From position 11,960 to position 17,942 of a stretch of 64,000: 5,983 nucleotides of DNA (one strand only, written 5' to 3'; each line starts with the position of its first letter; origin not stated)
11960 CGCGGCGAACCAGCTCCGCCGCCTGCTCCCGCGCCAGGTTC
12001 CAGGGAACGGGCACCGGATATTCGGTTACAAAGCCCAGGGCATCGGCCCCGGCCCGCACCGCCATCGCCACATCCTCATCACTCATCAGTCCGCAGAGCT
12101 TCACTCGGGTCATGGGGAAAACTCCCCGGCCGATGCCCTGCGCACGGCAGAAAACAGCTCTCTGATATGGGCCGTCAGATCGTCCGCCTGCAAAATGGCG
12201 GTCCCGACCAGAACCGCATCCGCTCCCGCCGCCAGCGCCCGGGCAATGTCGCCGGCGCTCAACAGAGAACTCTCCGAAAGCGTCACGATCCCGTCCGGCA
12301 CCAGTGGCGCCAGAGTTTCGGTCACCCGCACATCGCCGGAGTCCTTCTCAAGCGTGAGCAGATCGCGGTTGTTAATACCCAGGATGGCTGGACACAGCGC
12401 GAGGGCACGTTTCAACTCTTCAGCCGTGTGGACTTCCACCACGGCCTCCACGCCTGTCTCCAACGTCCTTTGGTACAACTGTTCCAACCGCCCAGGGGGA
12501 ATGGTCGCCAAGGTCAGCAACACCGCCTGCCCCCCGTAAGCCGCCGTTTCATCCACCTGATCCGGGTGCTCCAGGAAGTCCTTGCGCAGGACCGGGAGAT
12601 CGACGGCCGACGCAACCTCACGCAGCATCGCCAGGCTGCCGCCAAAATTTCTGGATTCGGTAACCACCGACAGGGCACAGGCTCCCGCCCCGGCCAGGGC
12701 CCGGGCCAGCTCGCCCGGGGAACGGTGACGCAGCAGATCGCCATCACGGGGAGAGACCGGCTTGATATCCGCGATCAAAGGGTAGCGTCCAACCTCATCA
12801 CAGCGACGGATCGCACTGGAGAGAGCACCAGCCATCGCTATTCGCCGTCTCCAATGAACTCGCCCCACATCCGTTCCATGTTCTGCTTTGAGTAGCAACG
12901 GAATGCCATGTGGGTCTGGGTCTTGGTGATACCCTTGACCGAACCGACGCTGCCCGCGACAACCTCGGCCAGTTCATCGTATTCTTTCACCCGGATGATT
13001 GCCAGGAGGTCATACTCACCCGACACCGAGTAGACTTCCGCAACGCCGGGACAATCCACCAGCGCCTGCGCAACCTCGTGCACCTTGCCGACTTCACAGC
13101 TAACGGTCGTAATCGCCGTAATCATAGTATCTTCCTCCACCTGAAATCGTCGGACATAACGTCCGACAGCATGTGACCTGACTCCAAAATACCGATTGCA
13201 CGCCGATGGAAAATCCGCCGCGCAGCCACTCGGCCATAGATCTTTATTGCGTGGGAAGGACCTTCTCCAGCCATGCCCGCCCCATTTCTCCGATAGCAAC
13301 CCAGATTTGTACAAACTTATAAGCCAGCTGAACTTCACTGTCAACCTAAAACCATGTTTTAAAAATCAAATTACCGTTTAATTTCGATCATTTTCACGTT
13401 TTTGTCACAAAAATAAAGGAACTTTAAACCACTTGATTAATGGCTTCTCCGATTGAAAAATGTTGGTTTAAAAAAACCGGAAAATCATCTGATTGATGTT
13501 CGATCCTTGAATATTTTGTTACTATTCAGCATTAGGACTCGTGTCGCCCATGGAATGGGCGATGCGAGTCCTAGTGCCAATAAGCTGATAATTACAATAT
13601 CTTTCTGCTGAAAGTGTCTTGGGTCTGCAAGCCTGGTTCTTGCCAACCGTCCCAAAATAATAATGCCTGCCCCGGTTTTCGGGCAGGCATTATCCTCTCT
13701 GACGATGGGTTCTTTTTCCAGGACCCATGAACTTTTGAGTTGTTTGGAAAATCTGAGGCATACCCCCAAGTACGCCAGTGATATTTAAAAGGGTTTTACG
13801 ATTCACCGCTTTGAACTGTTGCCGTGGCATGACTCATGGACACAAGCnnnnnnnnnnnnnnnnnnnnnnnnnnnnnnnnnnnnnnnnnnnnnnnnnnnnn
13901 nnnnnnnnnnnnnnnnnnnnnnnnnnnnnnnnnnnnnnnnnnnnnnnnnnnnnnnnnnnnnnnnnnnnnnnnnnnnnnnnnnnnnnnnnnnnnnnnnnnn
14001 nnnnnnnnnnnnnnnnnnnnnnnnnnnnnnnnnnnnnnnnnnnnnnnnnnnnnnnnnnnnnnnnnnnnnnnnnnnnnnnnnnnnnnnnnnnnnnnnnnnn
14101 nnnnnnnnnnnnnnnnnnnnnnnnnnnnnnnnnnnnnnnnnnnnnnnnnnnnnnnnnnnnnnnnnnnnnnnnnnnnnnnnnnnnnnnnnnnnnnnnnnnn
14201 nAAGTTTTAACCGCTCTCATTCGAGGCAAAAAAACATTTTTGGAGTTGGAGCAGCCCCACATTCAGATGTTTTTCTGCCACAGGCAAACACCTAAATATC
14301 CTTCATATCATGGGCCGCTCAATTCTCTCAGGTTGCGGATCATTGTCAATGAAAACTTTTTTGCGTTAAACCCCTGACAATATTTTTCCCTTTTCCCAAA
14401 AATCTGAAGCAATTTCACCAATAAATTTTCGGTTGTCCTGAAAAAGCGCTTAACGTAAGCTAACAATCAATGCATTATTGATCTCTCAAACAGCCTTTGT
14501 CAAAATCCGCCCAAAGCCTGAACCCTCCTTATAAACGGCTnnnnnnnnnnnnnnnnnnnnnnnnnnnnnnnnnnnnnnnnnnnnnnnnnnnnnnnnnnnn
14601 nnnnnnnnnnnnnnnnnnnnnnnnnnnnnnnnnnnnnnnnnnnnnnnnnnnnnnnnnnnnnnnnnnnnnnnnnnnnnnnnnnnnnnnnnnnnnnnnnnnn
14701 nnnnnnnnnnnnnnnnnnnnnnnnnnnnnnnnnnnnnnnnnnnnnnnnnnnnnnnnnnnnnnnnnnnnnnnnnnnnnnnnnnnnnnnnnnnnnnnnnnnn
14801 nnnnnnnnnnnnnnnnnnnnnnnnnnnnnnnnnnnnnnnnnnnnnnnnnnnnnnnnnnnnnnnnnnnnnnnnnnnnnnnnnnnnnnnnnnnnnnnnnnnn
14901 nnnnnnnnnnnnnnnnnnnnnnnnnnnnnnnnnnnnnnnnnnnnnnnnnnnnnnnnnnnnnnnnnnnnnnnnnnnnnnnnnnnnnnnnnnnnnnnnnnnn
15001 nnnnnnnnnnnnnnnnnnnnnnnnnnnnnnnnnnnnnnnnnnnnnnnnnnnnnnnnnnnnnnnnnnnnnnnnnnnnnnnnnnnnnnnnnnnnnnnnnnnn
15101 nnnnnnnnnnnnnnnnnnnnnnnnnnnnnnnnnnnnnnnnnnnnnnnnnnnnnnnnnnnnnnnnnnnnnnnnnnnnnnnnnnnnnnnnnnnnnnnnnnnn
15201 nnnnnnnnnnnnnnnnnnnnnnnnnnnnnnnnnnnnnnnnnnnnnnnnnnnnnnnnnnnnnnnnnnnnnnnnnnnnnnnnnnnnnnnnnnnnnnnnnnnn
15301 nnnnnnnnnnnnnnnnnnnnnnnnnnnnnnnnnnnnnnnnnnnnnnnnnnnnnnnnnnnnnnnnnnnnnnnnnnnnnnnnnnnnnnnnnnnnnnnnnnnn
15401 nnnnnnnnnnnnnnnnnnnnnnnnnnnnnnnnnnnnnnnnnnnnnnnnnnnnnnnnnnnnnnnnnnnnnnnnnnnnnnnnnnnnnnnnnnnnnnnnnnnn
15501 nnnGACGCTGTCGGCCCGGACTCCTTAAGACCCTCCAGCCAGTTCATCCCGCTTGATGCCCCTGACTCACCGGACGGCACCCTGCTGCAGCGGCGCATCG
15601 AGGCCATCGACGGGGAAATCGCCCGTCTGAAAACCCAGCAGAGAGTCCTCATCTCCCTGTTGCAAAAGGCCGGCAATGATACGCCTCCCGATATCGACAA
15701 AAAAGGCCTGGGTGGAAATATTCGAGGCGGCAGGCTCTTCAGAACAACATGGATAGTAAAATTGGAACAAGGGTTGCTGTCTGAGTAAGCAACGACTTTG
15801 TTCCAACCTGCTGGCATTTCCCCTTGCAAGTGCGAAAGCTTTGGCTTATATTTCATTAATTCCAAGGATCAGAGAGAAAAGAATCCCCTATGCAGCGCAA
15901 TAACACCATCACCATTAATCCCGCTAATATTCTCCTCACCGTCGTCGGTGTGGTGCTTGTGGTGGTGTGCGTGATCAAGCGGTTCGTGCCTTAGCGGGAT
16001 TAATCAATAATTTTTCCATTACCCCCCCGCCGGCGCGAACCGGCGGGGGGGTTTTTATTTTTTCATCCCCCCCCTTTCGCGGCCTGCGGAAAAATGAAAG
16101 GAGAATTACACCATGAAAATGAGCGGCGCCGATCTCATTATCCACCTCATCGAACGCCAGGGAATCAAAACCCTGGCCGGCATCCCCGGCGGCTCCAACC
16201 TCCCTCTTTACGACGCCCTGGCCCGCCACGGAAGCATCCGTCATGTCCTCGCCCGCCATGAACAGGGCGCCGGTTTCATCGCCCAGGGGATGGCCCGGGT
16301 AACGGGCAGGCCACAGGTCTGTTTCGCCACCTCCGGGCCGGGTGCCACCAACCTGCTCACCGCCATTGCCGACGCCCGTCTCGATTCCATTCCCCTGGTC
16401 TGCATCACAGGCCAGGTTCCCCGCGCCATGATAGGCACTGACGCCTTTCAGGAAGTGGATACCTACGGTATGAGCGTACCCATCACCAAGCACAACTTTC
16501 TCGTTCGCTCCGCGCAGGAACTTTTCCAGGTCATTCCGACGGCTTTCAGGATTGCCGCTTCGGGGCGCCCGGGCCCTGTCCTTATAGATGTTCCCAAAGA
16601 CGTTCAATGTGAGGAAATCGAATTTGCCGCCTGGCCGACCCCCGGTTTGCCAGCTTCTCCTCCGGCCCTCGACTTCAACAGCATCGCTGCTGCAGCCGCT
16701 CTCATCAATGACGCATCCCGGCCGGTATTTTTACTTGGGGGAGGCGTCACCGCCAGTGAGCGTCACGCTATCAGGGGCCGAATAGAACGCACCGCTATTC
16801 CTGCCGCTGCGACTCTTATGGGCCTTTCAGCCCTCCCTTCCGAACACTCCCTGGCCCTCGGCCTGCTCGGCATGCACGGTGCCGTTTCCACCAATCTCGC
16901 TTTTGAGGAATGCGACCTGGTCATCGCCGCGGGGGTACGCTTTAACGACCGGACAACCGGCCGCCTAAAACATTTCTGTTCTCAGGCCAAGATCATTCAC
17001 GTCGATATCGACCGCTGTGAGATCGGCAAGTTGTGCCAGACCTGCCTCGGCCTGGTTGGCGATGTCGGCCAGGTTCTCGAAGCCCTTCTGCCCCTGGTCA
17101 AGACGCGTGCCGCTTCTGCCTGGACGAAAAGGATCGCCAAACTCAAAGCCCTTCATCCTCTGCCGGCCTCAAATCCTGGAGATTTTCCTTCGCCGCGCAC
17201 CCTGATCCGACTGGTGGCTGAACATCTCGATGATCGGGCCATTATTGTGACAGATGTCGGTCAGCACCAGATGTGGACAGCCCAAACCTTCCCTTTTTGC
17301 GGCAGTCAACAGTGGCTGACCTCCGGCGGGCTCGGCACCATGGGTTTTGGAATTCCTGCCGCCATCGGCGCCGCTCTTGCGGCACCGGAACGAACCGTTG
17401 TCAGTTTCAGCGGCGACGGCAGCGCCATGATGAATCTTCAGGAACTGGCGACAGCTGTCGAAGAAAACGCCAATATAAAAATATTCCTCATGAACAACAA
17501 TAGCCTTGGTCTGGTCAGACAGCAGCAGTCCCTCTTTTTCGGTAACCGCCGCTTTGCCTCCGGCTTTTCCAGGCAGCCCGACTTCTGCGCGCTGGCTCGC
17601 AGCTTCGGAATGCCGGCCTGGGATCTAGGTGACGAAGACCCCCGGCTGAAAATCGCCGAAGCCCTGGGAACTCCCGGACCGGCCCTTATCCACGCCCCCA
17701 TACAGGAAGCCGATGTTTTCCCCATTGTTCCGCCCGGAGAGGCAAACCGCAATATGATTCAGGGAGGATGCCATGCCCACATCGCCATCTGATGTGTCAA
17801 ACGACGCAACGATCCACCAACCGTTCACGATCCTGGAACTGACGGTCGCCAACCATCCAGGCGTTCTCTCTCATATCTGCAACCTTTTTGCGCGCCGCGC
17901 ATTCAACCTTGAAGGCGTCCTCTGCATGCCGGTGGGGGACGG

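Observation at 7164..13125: Non-canonical trp-like operon: RAM protein - trpC - trpF - RibD-C reductase - divergent TrpD-like - cytoplasmic Mo/W enzyme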

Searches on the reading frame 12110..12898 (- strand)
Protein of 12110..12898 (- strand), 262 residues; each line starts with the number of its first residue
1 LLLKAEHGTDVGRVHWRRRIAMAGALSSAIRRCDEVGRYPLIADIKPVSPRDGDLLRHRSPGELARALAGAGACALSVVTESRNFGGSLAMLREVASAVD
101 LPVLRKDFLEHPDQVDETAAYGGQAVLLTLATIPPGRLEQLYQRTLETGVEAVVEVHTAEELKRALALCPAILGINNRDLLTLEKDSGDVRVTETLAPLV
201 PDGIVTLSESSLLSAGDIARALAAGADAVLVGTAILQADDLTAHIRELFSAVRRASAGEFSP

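Call 3: search_protein_families(library=pfam, proteins=[window:12110-12898:-], max_evalue=0.01)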
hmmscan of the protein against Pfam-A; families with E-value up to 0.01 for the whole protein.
window:12110-12898:- (262 aa): 4 families
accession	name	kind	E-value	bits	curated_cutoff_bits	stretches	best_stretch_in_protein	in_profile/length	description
PF00218.27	IGPS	-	5.6e-52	176.9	27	1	36-248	45-254/254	Indole-3-glycerol phosphate synthase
PF03060.21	NMO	-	0.00076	19.4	28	1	213-244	203-234/331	Nitronate monooxygenase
PF05690.20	ThiG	-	0.00088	19.1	23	1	214-253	186-225/247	Thiazole biosynthesis protein ThiG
PF00478.31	IMPDH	-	0.01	15.3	25.6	0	205-235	209-239/345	IMP dehydrogenase / GMP reductase domain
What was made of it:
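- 12110..12835 (-): IGPS (TrpC)-like (beta-alpha)8 enzyme, 241 aa, lacking the N-terminal helix of canonical IGPS. Pfam IGPS matches only profile positions 45-254 (call 3).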

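Call 4: search_protein_families(library=ncbifam, proteins=[window:12110-12898:-], max_evalue=0.01)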
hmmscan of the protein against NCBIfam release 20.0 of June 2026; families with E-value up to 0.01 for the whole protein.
window:12110-12898:- (262 aa): 22 families
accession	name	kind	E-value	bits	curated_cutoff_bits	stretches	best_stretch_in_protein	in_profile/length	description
NF001376.0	PRK00278.2-3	equivalog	3.2e-61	207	284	1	35-250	40-253/255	indole-3-glycerol phosphate synthase TrpC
NF001369.0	PRK00278.1-1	equivalog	4.6e-54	183.3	329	1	40-257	52-266/271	indole-3-glycerol phosphate synthase TrpC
NF001377.0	PRK00278.2-4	equivalog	1.1e-53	182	260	1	38-249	48-256/259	indole-3-glycerol phosphate synthase TrpC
NF041303.1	Indglycph_syn_Halo_TrpC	equivalog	2.4e-52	177.7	380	1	22-247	30-247/250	indole-3-glycerol phosphate synthase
NF001370.0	PRK00278.1-2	equivalog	4e-51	173.8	348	1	25-250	40-262/266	indole-3-glycerol phosphate synthase TrpC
NF001375.0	PRK00278.2-2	equivalog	1.4e-50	172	360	1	39-251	40-250/255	indole-3-glycerol phosphate synthase TrpC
NF001371.0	PRK00278.1-3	equivalog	3.4e-46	157.7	307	1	38-248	44-251/255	indole-3-glycerol phosphate synthase TrpC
NF001373.0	PRK00278.1-6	equivalog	2.9e-45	154.5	317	1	26-250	41-262/263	indole-3-glycerol phosphate synthase TrpC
NF010375.0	PRK13802.1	equivalog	5.8e-41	140.4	1386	1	17-262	28-270/695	bifunctional indole-3-glycerol phosphate synthase/tryptophan synthase subunit beta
NF006945.0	PRK09427.1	equivalog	2.4e-40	138.5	380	1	39-249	53-258/461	bifunctional indole-3-glycerol-phosphate synthase TrpC/phosphoribosylanthranilate isomerase TrpF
NF001372.0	PRK00278.1-4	subfamily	1.3e-39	136.1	370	1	38-250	78-293/295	indole-3-glycerol phosphate synthase TrpC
NF010562.0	PRK13957.1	equivalog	1.6e-37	129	414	1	39-248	46-251/252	indole-3-glycerol-phosphate synthase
NF001378.0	PRK00278.2-5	equivalog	3.2e-37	128.2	360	1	38-249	51-259/263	indole-3-glycerol phosphate synthase TrpC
NF001374.0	PRK00278.2-1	equivalog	6.3e-37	127.3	258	1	24-240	31-242/249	indole-3-glycerol phosphate synthase TrpC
NF003302.0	PRK04302.1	subfamily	7.1e-05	22.7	132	1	138-251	103-221/223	triose-phosphate isomerase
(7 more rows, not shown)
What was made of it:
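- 12110..12835 (-): The score is below all NCBIfam TrpC cut-offs (207 against 284, call 4).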

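Call 25: search_solved_structures(query=window:12110-12835:-, max_evalue=1e-20, show_alignments=2)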
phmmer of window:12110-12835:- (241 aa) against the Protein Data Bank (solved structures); distinct sequences matched with E-value up to 1e-20: 18.
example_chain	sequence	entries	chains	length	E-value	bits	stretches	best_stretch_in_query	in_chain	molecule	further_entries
3qja_A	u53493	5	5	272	1.6e-36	129.4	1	19-231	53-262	Indole-3-glycerol phosphate synthase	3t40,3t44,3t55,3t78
4fb7_A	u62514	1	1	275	1.7e-36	129.3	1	19-231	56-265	Indole-3-glycerol phosphate synthase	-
1vc4_A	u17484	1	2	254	2.4e-34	122.3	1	20-228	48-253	Indole-3-Glycerol Phosphate Synthase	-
3tsm_A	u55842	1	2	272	9.3e-33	117.1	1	12-231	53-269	Indole-3-glycerol phosphate synthase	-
6y88_G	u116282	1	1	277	4.1e-32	115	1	19-233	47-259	Indole-3-glycerol phosphate synthase,Indole-3-glycerol phosphate synthase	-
6y88_A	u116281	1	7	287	4.3e-32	114.9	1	19-233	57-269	Indole-3-glycerol phosphate synthase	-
1j5t_A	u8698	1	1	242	1.5e-25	93.6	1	17-226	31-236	INDOLE-3-GLYCEROL PHOSPHATE SYNTHASE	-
1i4n_A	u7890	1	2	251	1.6e-25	93.4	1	17-226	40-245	INDOLE-3-GLYCEROL PHOSPHATE SYNTHASE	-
2c3z_A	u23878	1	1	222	5.5e-25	91.7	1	19-217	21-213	INDOLE-3-GLYCEROL PHOSPHATE SYNTHASE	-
1a53_A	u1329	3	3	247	7.8e-25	91.2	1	19-217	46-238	INDOLE-3-GLYCEROLPHOSPHATE SYNTHASE | INDOLE-3-GLYCEROL PHOSPHATE SYNTHASE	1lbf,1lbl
1igs_A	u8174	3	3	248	7.9e-25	91.2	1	19-217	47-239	INDOLE-3-GLYCEROLPHOSPHATE SYNTHASE | INDOLE-3-GLYCEROL PHOSPHATE SYNTHASE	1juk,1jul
9hvh_A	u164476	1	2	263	1.4e-24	90.3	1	17-229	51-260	KEMP Eliminase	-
6bma_A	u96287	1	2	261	8.2e-24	87.9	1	11-219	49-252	Indole-3-glycerol phosphate synthase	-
1jcm_P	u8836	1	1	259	2.9e-22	82.8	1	17-228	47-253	INDOLE-3-GLYCEROL-PHOSPHATE SYNTHASE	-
1pii_A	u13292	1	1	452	4.6e-22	82.1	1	17-228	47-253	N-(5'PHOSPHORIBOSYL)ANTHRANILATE ISOMERASE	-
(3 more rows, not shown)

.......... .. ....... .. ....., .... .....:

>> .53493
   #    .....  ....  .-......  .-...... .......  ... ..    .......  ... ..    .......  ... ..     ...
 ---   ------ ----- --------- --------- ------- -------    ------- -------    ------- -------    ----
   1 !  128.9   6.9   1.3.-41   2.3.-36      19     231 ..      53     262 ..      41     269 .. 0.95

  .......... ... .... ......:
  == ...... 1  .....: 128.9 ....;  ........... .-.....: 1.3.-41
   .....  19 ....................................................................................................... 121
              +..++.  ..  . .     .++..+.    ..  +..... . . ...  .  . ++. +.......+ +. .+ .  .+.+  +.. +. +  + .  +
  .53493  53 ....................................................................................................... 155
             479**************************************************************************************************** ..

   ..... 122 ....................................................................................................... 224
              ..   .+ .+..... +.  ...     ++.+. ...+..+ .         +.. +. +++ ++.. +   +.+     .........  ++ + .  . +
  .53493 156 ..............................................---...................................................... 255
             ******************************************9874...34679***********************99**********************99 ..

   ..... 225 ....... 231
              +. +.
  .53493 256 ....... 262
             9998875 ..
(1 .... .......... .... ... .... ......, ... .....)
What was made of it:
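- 12110..12835 (-): The alignment to M. tuberculosis IGPS starts at its residue 53 (call 25).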

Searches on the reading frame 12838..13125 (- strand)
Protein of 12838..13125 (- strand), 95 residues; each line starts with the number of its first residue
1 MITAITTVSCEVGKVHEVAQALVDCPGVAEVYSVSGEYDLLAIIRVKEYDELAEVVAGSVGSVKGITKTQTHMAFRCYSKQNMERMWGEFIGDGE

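Call 63: search_solved_structures(query=window:12838-13125:-, max_evalue=0.001)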
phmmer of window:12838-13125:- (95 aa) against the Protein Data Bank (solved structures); distinct sequences matched with E-value up to 0.001: 11.
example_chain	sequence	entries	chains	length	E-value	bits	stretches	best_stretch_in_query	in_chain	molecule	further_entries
2djw_A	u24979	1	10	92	4.1e-17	65.3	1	1-85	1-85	probable transcriptional regulator, AsnC family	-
1i1g_A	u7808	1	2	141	1.6e-08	37.8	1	3-69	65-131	TRANSCRIPTIONAL REGULATOR LRPA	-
2cyy_A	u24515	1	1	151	2e-08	37.5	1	4-79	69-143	Putative HTH-type transcriptional regulator PH1519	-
1ri7_A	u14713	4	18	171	2.8e-08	37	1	4-79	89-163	Putative transcriptional regulator | Putative HTH-type transcriptional regulator PH1519 | Uncharacterized HTH-type transcriptional regulator PH1519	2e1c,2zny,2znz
2cvi_A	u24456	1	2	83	1.7e-05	28.1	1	1-75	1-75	75aa long hypothetical regulatory protein AsnC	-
2e1a_A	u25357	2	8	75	2.2e-05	27.8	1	1-74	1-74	75aa long hypothetical regulatory protein AsnC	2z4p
2e7w_A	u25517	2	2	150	0.00037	23.9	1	4-77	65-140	150aa long hypothetical transcriptional regulator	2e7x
2efn_A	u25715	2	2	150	0.00037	23.9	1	4-77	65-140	150aa long hypothetical transcriptional regulator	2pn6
7fby_A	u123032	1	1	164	0.0006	23.2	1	2-73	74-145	Transcriptional regulatory protein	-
2efo_A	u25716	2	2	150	0.00062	23.1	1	4-77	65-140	150aa long hypothetical transcriptional regulator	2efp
9w4v_A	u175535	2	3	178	0.00078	22.8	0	2-73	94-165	Uncharacterized HTH-type transcriptional regulator PH0140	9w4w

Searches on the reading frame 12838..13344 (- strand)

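Call 3: search_protein_families(library=pfam, proteins=[window:12838-13344:-], max_evalue=0.01)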
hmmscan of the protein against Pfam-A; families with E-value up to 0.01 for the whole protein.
window:12838-13344:- (168 aa): 2 families
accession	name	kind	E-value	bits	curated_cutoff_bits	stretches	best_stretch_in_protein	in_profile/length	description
PF01037.27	AsnC_trans_reg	-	4.1e-16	59.1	25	1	80-149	2-72/73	Lrp/AsnC ligand binding domain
PF22482.2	AsnC_trans_reg_3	-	0.00036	21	24.4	1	88-155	24-90/95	PF0864 C-terminal dimeric alpha+beta barrel domain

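Call 4: search_protein_families(library=ncbifam, proteins=[window:12838-13344:-], max_evalue=0.01)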
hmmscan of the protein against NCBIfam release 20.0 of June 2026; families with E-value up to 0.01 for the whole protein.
window:12838-13344:- (168 aa): 5 families
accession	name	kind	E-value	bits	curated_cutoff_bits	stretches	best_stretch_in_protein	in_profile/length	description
NF040947.1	trans_reg_LysM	equivalog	1.1e-10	41.5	180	1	64-149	47-134/136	HTH-type transcriptional regulator LysM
NF040820.1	trans_reg_LrpA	equivalog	8.4e-08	32.2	250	1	75-142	64-131/141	HTH-type transcriptional regulator LrpA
NF041395.1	TranRegLrpA1_Halo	equivalog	9e-07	29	250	1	77-143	67-133/142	HTH-type transcriptional regulator LrpA1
NF041396.1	TranRegLrp_Halo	equivalog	1e-05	25.4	190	1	75-145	65-134/149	HTH-type transcriptional regulator Lrp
NF053758.1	ChrTpTrnRegChrS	equivalog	0.0055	16.5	250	1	75-152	74-151/158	chromate efflux transcriptional regulator ChrS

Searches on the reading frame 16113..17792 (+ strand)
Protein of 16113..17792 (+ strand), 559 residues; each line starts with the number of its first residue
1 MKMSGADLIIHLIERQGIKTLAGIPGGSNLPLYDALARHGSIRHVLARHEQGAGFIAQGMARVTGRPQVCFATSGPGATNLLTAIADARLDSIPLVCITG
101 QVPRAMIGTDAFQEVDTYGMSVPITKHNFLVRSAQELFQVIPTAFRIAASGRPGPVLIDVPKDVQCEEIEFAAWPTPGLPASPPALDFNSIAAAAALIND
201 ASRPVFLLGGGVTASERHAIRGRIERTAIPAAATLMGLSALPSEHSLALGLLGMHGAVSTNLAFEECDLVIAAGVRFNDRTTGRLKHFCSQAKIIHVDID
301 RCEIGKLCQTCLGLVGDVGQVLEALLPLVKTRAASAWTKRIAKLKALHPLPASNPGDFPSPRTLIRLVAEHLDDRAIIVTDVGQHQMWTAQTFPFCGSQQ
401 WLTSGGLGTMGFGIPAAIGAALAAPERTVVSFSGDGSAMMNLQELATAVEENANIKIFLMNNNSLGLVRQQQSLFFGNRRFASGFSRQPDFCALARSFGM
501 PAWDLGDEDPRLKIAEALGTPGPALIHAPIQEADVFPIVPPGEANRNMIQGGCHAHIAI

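Call 32: search_protein_families(library=pfam, proteins=[window:16113-17792:+], max_evalue=0.001)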
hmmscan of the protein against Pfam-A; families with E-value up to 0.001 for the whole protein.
window:16113-17792:+ (559 aa): 3 families
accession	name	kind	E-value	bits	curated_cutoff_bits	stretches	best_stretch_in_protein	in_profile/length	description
PF02775.26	TPP_enzyme_C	-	1.1e-48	165.3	21.9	1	381-527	1-150/151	Thiamine pyrophosphate enzyme, C-terminal TPP binding domain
PF02776.23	TPP_enzyme_N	-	9.2e-42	142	26.8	1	3-119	1-118/119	Thiamine pyrophosphate enzyme, N-terminal TPP binding domain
PF00205.28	TPP_enzyme_M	-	4.2e-39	133.8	30.4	1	191-325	1-137/137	Thiamine pyrophosphate enzyme, central domain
